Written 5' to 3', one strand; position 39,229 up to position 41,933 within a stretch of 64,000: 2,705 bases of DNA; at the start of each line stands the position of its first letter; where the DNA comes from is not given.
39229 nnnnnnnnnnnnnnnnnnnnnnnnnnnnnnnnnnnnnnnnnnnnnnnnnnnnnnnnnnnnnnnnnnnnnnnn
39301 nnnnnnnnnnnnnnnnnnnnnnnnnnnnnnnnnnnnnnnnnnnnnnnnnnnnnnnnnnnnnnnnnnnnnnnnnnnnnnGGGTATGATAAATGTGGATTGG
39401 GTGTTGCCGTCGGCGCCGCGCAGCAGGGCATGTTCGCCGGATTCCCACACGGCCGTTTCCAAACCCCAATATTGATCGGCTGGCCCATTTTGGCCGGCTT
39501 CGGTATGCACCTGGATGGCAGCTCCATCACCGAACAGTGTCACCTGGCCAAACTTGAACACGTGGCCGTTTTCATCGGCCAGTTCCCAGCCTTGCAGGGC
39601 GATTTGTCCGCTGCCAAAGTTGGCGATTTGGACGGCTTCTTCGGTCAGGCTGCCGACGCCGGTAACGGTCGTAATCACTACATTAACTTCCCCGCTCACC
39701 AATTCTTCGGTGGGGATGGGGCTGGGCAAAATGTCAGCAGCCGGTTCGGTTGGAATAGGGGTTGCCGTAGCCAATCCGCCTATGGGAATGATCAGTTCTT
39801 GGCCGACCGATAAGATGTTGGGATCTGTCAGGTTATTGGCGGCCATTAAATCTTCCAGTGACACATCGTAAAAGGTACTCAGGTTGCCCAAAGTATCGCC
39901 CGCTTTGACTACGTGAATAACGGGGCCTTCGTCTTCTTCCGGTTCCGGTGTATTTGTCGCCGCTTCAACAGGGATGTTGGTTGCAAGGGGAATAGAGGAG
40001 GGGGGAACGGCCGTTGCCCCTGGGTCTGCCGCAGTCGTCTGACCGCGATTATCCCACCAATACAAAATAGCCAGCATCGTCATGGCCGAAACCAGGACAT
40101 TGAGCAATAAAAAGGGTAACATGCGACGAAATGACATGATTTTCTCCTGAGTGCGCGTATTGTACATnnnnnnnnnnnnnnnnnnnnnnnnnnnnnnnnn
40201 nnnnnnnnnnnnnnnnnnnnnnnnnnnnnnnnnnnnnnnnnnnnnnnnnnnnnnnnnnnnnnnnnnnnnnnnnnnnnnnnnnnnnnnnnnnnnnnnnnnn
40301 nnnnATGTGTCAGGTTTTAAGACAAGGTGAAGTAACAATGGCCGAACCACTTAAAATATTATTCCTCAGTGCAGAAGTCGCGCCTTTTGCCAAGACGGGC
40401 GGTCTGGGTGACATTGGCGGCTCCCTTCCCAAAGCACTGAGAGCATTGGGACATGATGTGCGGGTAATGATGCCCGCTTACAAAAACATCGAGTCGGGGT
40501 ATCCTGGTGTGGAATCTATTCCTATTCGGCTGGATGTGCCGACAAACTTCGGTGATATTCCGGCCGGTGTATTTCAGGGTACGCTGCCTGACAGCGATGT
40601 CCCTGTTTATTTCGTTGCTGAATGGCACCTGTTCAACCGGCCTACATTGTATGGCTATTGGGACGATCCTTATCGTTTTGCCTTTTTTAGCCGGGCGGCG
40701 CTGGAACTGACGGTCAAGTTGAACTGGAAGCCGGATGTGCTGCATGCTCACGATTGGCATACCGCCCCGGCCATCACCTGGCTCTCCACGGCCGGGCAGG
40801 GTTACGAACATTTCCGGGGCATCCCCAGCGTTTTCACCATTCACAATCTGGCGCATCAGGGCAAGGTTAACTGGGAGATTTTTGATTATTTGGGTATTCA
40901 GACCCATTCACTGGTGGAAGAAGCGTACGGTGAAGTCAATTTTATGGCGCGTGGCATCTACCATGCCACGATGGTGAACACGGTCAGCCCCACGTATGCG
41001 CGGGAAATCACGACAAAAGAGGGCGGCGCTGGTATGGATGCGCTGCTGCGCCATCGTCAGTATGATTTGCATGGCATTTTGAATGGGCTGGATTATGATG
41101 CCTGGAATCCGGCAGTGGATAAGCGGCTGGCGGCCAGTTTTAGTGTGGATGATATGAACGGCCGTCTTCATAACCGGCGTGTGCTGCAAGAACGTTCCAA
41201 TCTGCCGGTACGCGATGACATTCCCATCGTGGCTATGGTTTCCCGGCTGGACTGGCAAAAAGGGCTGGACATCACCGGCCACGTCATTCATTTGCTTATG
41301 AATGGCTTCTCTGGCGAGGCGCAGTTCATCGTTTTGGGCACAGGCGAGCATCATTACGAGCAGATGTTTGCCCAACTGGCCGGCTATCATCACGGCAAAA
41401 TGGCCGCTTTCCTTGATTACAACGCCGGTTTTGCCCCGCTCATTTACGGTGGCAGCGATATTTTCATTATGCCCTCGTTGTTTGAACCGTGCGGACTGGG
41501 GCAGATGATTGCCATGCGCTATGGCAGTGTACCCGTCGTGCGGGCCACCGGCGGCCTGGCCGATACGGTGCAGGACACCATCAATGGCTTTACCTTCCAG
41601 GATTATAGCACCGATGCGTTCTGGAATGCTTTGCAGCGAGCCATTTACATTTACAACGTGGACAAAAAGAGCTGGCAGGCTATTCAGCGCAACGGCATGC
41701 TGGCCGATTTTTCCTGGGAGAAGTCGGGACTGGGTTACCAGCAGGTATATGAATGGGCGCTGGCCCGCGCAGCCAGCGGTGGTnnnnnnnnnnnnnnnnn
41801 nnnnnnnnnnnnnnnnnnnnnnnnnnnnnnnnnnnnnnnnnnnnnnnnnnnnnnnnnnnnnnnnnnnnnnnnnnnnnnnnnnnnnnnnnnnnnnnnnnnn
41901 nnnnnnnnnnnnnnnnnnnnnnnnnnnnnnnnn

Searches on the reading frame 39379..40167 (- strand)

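Call 16: search_protein_families(library=pfam, proteins=[window:39379-40167:-], max_evalue=0.00001)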
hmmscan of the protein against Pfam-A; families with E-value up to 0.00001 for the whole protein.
window:39379-40167:- (263 aa): 2 families
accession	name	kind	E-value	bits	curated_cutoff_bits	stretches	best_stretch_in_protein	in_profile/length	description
PF01476.26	LysM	-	3.6e-14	52.9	20.9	1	85-128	1-43/43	LysM domain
PF00932.25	LTD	-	4.5e-12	46.8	34.3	1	160-256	5-101/109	Lamin Tail Domain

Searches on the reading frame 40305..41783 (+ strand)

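Call 16: search_protein_families(library=pfam, proteins=[window:40305-41783:+], max_evalue=0.00001)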
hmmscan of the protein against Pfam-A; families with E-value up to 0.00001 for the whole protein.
window:40305-41783:+ (493 aa): 5 families
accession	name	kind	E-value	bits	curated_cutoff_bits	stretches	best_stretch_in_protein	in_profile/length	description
PF08323.17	Glyco_transf_5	-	1e-76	258.2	22.7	1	17-250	1-239/239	Starch synthase catalytic domain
PF00534.26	Glycos_transf_1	-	3.1e-14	53.3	26.4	1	297-447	6-156/172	Glycosyl transferases group 1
PF13692.12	Glyco_trans_1_4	-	2.3e-13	51.1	27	1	307-446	2-139/142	Glycosyl transferases group 1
PF13579.12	Glyco_trans_4_4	-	1.3e-10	42.2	29.7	1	40-237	9-144/158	Glycosyl transferase 4-like domain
PF13439.12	Glyco_transf_4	-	2.1e-09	38.1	28.5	1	43-236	13-149/170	Glycosyltransferase Family 4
